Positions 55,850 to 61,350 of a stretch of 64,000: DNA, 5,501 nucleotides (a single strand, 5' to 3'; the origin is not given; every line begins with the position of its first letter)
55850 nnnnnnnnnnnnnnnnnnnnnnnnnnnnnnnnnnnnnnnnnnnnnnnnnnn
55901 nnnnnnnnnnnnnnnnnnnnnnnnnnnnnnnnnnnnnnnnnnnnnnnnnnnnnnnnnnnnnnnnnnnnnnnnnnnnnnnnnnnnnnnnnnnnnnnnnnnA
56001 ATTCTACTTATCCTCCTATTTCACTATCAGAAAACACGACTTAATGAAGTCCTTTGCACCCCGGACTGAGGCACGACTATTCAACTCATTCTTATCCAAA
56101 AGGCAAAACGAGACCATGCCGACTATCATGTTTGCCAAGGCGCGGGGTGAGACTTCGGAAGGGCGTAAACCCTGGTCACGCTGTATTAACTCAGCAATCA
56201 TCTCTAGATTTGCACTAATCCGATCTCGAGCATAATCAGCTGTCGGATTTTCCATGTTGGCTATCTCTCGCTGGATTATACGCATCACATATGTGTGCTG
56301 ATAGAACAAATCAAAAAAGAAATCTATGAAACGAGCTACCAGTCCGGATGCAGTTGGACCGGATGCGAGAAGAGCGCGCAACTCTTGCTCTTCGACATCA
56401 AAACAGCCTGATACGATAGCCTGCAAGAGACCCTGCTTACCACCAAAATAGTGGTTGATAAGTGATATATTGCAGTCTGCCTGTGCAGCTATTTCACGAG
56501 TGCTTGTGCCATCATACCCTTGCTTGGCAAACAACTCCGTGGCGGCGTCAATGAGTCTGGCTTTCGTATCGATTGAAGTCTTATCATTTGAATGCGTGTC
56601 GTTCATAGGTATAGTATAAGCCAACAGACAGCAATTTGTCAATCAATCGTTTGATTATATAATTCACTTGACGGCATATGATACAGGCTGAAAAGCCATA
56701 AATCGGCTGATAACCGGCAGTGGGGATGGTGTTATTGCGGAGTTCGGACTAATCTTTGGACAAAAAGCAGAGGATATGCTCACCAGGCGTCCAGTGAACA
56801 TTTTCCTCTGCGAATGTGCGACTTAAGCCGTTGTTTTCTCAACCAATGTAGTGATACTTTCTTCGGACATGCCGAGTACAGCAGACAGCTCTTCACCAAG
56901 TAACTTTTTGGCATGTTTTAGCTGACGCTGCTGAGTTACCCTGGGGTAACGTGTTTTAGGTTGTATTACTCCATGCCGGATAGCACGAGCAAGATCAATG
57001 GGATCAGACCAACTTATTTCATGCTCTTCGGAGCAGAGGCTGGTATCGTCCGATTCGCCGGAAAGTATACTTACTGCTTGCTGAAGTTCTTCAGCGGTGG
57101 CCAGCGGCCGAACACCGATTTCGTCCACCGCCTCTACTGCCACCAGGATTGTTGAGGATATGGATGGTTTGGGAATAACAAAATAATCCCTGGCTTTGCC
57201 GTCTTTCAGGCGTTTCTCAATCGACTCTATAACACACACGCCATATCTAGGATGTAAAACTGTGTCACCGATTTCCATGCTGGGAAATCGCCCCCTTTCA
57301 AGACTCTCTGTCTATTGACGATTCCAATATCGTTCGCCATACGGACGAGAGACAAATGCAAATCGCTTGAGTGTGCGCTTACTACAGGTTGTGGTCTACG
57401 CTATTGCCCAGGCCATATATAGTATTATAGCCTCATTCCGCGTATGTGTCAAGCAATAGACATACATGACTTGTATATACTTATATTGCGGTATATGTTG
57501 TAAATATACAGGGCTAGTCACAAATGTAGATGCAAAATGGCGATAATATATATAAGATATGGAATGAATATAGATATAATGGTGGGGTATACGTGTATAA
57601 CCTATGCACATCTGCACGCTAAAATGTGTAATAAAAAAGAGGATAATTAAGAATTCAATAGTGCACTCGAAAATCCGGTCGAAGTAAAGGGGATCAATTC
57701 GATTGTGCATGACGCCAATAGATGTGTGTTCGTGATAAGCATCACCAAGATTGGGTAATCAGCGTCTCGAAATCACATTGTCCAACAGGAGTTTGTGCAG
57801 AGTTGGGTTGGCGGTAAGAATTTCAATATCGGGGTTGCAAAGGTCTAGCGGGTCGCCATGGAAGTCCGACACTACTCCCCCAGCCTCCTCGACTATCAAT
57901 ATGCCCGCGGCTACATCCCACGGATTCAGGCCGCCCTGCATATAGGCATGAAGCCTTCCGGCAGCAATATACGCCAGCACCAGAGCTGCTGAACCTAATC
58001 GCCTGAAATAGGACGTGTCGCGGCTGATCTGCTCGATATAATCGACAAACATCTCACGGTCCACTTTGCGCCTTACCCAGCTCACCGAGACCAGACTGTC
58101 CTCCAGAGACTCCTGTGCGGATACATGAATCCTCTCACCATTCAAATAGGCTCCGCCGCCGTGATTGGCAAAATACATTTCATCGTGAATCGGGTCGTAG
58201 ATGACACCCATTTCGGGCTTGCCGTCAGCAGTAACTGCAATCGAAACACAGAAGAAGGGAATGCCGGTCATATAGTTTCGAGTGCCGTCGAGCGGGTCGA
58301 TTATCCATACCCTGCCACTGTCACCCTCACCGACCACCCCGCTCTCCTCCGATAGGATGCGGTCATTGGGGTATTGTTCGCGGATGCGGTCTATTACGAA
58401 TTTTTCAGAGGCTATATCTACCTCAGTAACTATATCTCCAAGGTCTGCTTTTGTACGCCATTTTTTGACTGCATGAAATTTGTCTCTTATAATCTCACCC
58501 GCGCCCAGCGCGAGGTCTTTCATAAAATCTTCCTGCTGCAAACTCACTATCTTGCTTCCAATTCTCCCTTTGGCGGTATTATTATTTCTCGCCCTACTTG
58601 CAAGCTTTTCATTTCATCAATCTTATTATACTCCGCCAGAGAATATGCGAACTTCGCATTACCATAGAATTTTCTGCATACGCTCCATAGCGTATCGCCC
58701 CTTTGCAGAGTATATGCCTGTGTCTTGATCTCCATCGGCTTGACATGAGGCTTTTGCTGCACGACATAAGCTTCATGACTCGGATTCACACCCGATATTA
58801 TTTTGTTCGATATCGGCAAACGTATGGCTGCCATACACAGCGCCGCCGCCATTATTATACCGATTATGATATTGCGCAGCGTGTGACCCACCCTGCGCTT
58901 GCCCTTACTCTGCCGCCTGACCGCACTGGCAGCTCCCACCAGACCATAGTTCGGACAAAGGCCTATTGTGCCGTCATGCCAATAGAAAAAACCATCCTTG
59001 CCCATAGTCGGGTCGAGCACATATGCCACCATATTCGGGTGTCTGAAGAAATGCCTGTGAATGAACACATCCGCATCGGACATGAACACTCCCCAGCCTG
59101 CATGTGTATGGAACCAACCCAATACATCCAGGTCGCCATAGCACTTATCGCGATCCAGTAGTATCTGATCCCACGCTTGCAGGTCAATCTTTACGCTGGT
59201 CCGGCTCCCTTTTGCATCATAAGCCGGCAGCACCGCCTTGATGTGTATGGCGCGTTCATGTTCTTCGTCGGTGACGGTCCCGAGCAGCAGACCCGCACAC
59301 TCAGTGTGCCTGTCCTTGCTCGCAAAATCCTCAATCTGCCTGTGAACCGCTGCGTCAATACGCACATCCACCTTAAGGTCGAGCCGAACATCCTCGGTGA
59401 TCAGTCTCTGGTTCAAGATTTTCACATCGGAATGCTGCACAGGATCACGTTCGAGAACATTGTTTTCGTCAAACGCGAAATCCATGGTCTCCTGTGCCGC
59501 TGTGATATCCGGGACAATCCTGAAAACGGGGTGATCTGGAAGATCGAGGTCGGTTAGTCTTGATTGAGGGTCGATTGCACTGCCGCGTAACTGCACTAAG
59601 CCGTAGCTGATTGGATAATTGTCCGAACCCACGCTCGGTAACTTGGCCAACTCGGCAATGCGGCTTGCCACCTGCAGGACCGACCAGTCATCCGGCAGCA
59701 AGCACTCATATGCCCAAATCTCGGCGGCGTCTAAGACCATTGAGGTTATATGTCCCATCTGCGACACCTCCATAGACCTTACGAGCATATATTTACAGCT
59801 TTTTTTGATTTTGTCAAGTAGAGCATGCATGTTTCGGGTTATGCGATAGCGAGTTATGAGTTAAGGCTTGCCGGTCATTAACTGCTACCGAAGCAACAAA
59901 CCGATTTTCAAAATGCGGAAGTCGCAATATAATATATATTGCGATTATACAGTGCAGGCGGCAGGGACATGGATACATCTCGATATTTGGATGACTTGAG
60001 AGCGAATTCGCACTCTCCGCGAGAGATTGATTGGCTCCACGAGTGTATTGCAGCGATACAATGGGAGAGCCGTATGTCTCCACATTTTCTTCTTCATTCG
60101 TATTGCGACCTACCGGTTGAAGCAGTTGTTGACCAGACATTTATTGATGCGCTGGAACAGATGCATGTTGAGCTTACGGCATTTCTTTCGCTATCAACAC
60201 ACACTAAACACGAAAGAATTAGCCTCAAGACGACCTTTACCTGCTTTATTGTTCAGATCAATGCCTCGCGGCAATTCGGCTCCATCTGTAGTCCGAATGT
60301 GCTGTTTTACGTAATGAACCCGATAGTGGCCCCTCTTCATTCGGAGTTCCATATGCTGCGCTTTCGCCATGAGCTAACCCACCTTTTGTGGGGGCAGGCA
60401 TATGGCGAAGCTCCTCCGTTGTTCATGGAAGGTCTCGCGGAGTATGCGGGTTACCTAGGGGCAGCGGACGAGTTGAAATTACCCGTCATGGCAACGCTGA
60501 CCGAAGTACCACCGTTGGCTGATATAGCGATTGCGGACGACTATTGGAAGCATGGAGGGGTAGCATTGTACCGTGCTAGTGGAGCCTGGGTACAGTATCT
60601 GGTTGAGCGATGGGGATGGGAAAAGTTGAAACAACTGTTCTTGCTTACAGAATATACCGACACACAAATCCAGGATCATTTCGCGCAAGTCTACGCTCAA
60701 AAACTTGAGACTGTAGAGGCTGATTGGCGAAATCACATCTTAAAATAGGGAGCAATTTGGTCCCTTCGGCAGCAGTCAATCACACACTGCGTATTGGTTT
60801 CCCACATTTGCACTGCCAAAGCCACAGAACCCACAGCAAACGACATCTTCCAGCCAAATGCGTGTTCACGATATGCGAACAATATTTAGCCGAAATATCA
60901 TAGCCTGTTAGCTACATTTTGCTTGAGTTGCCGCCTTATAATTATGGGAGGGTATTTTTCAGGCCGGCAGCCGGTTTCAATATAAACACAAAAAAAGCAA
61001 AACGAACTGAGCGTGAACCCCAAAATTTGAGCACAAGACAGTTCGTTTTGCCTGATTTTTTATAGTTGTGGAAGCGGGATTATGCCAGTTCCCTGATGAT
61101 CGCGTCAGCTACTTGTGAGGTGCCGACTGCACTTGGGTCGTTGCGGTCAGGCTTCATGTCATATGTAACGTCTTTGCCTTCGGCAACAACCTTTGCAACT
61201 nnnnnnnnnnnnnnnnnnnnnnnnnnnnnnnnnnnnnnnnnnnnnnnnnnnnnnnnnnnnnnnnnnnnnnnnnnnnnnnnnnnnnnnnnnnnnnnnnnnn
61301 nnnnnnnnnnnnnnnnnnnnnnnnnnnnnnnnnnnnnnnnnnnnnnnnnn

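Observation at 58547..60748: Divergent pair: JAMM/MPN+–TM–LysM protein and MA-clan zinc peptidase sharing a palindromic intergenic site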

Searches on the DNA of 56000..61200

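Call 81: search_rna_families(source=window, start=56000, end=61200, threshold=evalue, max_evalue=0.1)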
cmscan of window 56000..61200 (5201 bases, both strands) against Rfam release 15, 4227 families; matches with E-value up to 0.1: 0.
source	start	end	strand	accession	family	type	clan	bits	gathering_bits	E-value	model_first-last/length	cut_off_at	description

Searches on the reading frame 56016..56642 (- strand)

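Call 45: search_protein_families(library=ncbifam, proteins=[window:56016-56642:-], max_evalue=0.00001)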
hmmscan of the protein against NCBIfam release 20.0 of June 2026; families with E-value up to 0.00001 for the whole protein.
window:56016-56642:- (208 aa): 11 families
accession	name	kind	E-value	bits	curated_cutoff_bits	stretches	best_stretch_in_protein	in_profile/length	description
NF037937.1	septum_RefZ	equivalog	4.4e-20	72.4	180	1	27-128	1-104/195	forespore capture DNA-binding protein RefZ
NF053516.1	TranRepPrsAVib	equivalog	1.5e-13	51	300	1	24-83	5-64/208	TetR family transcriptional repressor PsrA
NF001978.0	PRK00767.1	equivalog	5.3e-11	42.7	118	1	27-111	11-96/197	transcriptional regulator BetI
TIGR03384.1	betaine_BetI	equivalog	6.8e-11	42.2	201.3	1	27-99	10-82/189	choline-binding transcriptional repressor BetI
NF053731.1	TransRegFasRMycb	equivalog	2.6e-10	40.4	330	1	27-178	13-162/199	HTH-type transcriptional activator FasR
NF008587.1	PRK11552.1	equivalog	1e-08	35.2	365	1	26-90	8-71/213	transcriptional regulator CecR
NF050111.1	TransRegSACE7040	equivalog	2.2e-08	34.3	250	1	27-158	3-134/186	SACE_7040 family transcriptional regulator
TIGR03968.1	mycofact_TetR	equivalog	1.1e-07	31.6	224.9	1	23-176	7-158/190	mycofactocin system transcriptional regulator MftR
NF041196.1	ScbR_bind_reg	equivalog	1.3e-07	32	150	1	23-177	4-158/191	ScbR family autoregulator-binding transcription factor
NF033703.1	transcr_KstR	equivalog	5e-07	29.5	280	0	25-97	7-79/185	cholesterol catabolism transcriptional regulator KstR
NF053878.1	FATransRegFadRBac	equivalog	2.1e-06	27.6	200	1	29-177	7-157/190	fatty acid metabolism transcriptional regulator FadR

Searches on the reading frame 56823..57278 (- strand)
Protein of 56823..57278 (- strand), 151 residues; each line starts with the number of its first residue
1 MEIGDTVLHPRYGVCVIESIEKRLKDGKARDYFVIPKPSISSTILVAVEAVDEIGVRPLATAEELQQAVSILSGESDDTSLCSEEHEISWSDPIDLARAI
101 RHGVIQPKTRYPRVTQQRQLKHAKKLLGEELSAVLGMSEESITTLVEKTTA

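Call 3: search_protein_families(library=pfam, proteins=[window:56823-57278:-], max_evalue=0.1)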
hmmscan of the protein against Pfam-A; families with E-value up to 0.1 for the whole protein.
window:56823-57278:- (151 aa): 2 families
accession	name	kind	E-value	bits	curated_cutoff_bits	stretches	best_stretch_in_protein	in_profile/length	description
PF02559.22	CarD_TRCF_RID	-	3.6e-11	43.4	23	1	2-58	2-55/57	CarD-like/TRCF RID domain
PF21095.3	CarD_C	-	0.0016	18.9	23.1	1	87-146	27-86/87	CarD, C-terminal domain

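Call 45: search_protein_families(library=ncbifam, proteins=[window:56823-57278:-], max_evalue=0.00001)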
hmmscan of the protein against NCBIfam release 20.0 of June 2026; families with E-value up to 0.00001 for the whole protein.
window:56823-57278:- (151 aa): 0 families

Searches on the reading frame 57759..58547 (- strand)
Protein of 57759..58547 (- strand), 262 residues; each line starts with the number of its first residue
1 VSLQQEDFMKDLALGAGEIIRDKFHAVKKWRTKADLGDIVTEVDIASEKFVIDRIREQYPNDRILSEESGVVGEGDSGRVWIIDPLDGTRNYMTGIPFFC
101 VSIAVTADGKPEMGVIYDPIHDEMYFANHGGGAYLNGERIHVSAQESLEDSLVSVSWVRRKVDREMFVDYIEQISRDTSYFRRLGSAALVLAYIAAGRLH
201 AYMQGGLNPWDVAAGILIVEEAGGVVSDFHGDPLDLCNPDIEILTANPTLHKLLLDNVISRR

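Call 3: search_protein_families(library=pfam, proteins=[window:57759-58547:-], max_evalue=0.1)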
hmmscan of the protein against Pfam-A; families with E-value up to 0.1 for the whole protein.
window:57759-58547:- (262 aa): 1 family
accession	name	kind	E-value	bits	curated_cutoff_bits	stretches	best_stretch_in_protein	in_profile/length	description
PF00459.30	Inositol_P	-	4.6e-72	243.2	27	1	10-255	10-263/271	Inositol monophosphatase family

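Call 44: search_protein_families(library=pfam, proteins=[window:57759-58547:-], max_evalue=0.001)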
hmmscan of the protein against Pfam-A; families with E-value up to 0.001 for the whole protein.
window:57759-58547:- (262 aa): 1 family
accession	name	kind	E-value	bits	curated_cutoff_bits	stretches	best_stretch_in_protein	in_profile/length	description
PF00459.30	Inositol_P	-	4.6e-72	243.2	27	1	10-255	10-263/271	Inositol monophosphatase family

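Call 45: search_protein_families(library=ncbifam, proteins=[window:57759-58547:-], max_evalue=0.00001)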
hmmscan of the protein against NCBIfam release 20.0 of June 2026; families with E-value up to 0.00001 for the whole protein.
window:57759-58547:- (262 aa): 7 families
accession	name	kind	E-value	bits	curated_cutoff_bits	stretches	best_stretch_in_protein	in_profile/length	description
NF008027.1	PRK10757.1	equivalog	6e-54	182.8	332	1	35-258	35-257/267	inositol-1-monophosphatase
TIGR02067.1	his_9_HisN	equivalog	4.8e-53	180.2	275.15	1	7-256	3-249/252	histidinol-phosphatase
NF009321.0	PRK12676.1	equivalog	1e-52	178.8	264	1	34-257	39-261/264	bifunctional fructose-bisphosphatase/inositol-phosphate phosphatase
TIGR01331.1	bisphos_cysQ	equivalog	7.8e-38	130.5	228.8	1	10-238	6-236/250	3'(2'),5'-bisphosphate nucleotidase CysQ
NF010678.0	PRK14076.1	equivalog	1.4e-27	96.9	493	1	40-256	42-281/570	bifunctional NADP phosphatase/NAD kinase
NF008182.0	PRK10931.1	equivalog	1.6e-25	89.6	379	1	11-237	7-231/246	3'(2'),5'-bisphosphate nucleotidase CysQ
TIGR01330.1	bisphos_HAL2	equivalog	3.6e-17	62.2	267.05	2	74-118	130-173/359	3'(2'),5'-bisphosphate nucleotidase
